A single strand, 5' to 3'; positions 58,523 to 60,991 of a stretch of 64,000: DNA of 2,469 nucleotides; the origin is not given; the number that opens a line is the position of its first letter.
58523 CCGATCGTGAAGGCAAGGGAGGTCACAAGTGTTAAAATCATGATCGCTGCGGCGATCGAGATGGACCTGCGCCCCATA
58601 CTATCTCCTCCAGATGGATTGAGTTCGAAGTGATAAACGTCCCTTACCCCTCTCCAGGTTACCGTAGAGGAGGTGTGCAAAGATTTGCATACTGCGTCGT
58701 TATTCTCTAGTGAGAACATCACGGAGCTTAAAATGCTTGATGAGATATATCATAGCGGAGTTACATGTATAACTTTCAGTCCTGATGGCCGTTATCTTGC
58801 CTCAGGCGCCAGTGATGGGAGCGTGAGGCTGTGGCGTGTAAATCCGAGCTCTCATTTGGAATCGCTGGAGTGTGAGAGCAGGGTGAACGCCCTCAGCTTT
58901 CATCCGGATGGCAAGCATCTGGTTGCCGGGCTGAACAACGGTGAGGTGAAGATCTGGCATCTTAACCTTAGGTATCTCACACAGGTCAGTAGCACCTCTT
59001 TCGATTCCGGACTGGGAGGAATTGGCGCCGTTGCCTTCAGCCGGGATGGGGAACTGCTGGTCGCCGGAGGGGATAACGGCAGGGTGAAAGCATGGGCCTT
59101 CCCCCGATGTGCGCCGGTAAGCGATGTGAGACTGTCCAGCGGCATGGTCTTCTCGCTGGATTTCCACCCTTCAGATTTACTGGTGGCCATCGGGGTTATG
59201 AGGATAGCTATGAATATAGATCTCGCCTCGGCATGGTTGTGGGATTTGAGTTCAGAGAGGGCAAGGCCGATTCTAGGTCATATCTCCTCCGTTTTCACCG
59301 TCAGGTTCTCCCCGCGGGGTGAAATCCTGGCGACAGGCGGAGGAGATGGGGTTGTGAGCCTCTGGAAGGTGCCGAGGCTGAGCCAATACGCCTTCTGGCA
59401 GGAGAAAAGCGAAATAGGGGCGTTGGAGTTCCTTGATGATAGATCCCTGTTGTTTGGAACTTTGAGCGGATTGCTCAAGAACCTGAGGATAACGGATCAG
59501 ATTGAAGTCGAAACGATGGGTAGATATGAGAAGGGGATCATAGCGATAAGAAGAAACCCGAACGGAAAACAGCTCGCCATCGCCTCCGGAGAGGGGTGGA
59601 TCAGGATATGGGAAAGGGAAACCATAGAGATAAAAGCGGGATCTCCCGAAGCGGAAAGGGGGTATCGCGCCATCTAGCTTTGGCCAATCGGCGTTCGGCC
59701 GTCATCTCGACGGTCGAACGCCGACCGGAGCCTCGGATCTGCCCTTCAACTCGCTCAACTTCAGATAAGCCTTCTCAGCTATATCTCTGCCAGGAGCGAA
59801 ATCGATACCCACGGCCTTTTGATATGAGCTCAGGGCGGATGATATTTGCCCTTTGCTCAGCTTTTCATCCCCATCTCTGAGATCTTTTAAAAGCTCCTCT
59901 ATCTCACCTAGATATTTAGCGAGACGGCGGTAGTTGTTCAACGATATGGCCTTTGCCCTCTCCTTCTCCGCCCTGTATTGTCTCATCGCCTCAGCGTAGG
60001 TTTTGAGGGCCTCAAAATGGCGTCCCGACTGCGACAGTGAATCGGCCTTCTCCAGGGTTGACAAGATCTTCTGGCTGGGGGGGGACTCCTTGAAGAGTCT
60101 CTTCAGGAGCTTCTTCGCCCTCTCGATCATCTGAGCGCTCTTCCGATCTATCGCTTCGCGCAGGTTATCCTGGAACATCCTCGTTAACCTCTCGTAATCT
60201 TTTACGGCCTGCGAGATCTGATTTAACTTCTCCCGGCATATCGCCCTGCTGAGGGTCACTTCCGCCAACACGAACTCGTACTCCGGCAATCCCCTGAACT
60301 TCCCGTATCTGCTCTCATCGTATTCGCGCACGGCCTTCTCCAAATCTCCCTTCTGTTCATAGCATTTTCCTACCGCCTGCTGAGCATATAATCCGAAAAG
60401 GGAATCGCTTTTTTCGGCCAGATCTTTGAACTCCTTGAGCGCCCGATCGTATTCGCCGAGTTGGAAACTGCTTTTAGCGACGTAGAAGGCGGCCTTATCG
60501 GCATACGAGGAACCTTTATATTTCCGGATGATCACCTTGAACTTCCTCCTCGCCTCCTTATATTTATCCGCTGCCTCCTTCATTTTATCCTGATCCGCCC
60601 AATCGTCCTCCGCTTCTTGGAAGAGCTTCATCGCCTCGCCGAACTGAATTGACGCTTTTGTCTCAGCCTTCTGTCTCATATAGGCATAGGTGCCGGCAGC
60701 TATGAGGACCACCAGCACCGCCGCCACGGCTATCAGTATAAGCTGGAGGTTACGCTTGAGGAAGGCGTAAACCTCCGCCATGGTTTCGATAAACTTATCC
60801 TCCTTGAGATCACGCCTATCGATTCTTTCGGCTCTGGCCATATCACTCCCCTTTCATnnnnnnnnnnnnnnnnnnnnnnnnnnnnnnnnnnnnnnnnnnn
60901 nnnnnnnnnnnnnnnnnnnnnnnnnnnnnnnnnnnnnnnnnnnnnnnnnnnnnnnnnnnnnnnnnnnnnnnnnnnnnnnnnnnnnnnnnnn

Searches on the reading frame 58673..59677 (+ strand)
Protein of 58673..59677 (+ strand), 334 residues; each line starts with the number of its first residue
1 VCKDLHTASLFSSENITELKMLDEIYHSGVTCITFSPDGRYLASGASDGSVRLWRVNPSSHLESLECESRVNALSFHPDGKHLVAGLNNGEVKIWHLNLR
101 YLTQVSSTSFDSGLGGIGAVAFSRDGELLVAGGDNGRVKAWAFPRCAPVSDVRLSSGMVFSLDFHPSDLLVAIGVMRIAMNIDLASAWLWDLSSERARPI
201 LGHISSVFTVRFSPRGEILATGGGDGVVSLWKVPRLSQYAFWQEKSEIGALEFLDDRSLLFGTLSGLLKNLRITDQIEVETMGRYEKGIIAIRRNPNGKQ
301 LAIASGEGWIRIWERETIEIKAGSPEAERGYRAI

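Call 11: search_protein_families(library=pfam, proteins=[window:58673-59677:+], max_evalue=0.001)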
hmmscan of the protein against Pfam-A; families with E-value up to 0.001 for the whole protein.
window:58673-59677:+ (334 aa): 43 families (the best 25 are shown)
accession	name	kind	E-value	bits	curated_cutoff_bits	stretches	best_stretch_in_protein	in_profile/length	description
PF25174.1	Beta-prop_THOC3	-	1.1e-43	149.7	305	3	42-174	62-189/272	THOC3 beta-propeller domain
PF00400.38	WD40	-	1.8e-39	132.9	27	3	27-54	10-38/39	WD domain, G-beta repeat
PF23414.1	Beta-prop_EML_2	-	2.1e-30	106.5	90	3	45-166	16-134/266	Echinoderm microtubule-associated protein second beta-propeller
PF24814.1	WD40_Prp19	-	3.8e-30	105.3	320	3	13-172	123-276/281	Prp19 WD40 domain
PF25173.1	Beta-prop_WDR3_1st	-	5.3e-30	104.9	154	2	19-174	22-173/184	WDR3 first beta-propeller domain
PF24807.1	WD40_CDC20-Fz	-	2.1e-27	96.6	200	2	15-167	40-188/292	CDC20/Fizzy WD40 domain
PF24817.1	WD40_WDHD1_1st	-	4.6e-25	88.8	109.9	1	9-92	203-289/291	WDHD1 first WD40 domain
PF25391.1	WD40_Gbeta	-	2e-20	73.5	150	1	27-141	183-297/340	G protein beta WD-40 repeat protein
PF24796.1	WDR55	-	1e-19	71.1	200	2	158-327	9-178/296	WDR55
PF25172.1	Beta-prop_WDR3_2nd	-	2.4e-19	70.1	140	2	17-101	28-113/293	WDR3 second beta-propeller domain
PF12894.13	ANAPC4_WD40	-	5.5e-19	68.6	22.9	1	28-70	39-81/91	Anaphase-promoting complex subunit 4 WD40 domain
PF25175.1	Beta-prop_WDR5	-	1.3e-17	64.4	250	1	27-96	94-164/296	WDR5 beta-propeller domain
PF24105.1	Beta-prop_CAF1B_HIR1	-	5.5e-16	58.9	80.5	1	201-237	67-103/383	CAF1B/HIR1 beta-propeller domain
PF24782.2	WD40_MABP1-WDR62_2nd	-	5.6e-16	58.9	290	1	26-67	87-128/341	MABP1/WDR62 second WD40 domain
PF25171.1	Beta-prop_WDR36-Utp21_1st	-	7.4e-16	58.8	80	1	20-143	141-265/266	WDR36/Utp21 first beta-propeller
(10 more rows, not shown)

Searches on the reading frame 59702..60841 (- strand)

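Call 11: search_protein_families(library=pfam, proteins=[window:59702-60841:-], max_evalue=0.001)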
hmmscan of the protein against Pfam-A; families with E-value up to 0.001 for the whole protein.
window:59702-60841:- (379 aa): 10 families
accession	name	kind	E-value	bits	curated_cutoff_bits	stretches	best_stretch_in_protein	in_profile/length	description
PF09976.15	TPR_21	-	2.5e-10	40.9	25.5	1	26-184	2-146/193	Tetratricopeptide repeat-like domain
PF07719.23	TPR_2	-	1.3e-09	37.9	27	0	155-176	5-26/34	Tetratricopeptide repeat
PF13424.12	TPR_12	-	3.1e-07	30.9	30.1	1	261-313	4-60/77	Tetratricopeptide repeat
PF13174.12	TPR_6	-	4.9e-07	30.4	26.3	0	117-144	2-29/33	Tetratricopeptide repeat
PF13428.12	TPR_14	-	5.1e-07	30.2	23.5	0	119-144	5-30/44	Tetratricopeptide repeat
PF13432.12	TPR_16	-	6.8e-06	26.9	32.7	0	124-176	6-56/65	Tetratricopeptide repeat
PF14559.12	TPR_19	-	1.4e-05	25.8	25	0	238-297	6-62/68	Tetratricopeptide repeat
PF13414.12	TPR_11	-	1.6e-05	25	26.8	0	324-347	1-24/42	TPR repeat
PF00515.34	TPR_1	-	0.00017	21.7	27.8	0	198-218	6-26/34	Tetratricopeptide repeat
PF25058.1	ARM_TT21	-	0.00028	21.3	27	0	204-303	18-101/155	Tetratricopeptide repeat protein 21 ARM repeat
